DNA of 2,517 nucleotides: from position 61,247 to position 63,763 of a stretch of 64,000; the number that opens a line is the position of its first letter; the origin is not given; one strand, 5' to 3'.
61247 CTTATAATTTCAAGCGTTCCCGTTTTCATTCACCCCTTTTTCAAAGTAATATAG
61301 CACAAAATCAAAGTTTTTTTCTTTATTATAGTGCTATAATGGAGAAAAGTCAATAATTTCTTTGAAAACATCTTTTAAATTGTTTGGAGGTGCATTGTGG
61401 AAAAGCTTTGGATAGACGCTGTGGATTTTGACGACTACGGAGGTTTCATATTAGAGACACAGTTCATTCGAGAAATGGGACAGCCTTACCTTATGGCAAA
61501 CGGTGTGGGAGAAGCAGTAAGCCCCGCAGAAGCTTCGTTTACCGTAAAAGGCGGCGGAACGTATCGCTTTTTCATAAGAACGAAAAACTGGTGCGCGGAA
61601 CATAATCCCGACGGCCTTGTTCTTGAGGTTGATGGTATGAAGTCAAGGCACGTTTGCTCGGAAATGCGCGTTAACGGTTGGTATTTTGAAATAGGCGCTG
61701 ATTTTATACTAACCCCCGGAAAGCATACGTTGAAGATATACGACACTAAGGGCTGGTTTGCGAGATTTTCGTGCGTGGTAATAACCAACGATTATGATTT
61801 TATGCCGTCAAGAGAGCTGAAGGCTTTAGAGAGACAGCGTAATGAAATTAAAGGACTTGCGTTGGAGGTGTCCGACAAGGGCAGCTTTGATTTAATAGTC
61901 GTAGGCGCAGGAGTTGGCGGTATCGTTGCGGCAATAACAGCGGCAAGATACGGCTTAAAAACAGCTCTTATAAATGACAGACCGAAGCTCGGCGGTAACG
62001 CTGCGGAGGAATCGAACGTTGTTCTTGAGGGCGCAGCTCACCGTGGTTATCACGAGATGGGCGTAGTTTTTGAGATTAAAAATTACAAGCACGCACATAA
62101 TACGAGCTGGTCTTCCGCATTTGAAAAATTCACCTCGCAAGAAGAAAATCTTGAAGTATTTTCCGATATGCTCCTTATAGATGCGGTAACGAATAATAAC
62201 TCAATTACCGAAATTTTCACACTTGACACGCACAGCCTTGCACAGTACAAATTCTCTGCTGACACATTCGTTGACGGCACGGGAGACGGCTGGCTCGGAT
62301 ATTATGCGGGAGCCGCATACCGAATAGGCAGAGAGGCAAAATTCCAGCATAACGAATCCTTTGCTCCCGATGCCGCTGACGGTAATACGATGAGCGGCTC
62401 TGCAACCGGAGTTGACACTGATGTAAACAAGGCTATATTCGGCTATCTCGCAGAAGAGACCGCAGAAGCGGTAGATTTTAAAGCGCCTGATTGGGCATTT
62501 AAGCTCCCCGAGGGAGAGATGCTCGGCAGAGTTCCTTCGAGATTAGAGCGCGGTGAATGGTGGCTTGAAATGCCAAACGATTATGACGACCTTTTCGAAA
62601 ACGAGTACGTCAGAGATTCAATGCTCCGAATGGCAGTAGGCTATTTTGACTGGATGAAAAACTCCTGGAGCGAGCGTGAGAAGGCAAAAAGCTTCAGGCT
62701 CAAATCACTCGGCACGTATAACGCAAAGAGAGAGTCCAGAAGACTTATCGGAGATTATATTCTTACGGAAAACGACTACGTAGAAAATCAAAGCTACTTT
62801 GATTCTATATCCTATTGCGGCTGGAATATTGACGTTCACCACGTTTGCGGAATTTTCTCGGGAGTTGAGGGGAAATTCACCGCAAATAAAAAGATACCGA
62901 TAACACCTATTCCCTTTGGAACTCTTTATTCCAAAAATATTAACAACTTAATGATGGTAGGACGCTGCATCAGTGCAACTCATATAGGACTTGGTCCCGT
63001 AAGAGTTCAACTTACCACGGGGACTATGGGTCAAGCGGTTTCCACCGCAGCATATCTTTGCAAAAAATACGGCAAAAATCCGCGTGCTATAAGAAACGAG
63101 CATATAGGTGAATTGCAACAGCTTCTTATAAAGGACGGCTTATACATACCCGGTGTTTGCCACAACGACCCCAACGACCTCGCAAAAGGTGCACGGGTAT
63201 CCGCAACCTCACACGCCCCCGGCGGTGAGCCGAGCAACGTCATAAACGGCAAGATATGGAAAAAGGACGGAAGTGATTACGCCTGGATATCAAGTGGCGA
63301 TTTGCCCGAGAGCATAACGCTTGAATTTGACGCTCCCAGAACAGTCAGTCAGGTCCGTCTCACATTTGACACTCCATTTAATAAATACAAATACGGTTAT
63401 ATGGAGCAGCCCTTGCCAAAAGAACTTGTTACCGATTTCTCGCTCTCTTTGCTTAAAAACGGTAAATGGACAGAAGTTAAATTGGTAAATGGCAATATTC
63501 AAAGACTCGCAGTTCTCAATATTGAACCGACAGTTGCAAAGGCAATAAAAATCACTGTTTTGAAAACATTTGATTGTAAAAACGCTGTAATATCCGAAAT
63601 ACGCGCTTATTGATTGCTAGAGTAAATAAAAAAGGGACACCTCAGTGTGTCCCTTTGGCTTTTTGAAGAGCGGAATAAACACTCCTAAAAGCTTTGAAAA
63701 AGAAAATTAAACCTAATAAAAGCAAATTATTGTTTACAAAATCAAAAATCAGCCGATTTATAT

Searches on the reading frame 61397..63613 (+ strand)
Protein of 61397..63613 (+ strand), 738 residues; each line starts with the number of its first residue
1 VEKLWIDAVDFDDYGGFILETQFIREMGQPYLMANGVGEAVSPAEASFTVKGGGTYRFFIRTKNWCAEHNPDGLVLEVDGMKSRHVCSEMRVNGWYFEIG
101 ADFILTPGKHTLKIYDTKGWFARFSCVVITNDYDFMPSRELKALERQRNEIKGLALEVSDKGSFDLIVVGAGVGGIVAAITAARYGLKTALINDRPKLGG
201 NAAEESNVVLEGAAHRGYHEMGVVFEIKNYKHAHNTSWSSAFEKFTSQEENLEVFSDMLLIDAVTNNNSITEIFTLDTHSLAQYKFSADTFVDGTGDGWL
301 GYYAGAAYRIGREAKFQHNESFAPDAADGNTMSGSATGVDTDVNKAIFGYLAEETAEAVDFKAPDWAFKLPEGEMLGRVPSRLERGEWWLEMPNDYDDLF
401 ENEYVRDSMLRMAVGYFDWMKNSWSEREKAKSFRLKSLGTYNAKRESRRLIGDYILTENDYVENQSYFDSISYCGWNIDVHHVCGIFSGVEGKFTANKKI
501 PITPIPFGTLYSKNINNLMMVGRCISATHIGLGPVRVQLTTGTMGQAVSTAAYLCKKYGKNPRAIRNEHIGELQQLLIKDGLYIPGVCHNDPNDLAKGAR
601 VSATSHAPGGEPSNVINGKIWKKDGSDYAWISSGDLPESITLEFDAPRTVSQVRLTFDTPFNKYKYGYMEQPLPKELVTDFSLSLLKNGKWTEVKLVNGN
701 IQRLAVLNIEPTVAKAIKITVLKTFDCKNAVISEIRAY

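Call 98: search_protein_families(library=pfam, proteins=[window:61397-63613:+], max_evalue=0.00001)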
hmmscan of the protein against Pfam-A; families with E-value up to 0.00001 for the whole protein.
window:61397-63613:+ (738 aa): 5 families
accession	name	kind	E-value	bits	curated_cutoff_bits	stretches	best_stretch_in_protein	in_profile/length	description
PF12831.13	FAD_oxidored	-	1.1e-67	229.6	27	1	165-577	1-416/416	FAD dependent oxidoreductase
PF07992.20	Pyr_redox_2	-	2.9e-07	30.7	26.1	1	164-246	1-86/291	Pyridine nucleotide-disulphide oxidoreductase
PF13450.12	NAD_binding_8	-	5.7e-07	30.2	21.9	1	168-212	1-42/68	NAD(P)-binding Rossmann-like domain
PF00754.31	F5_F8_type_C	-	1e-06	29.4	28.2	0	601-723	2-114/127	F5/8 type C domain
PF00890.30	FAD_binding_2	-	1.3e-06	28.4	20.4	1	165-203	1-39/414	FAD binding domain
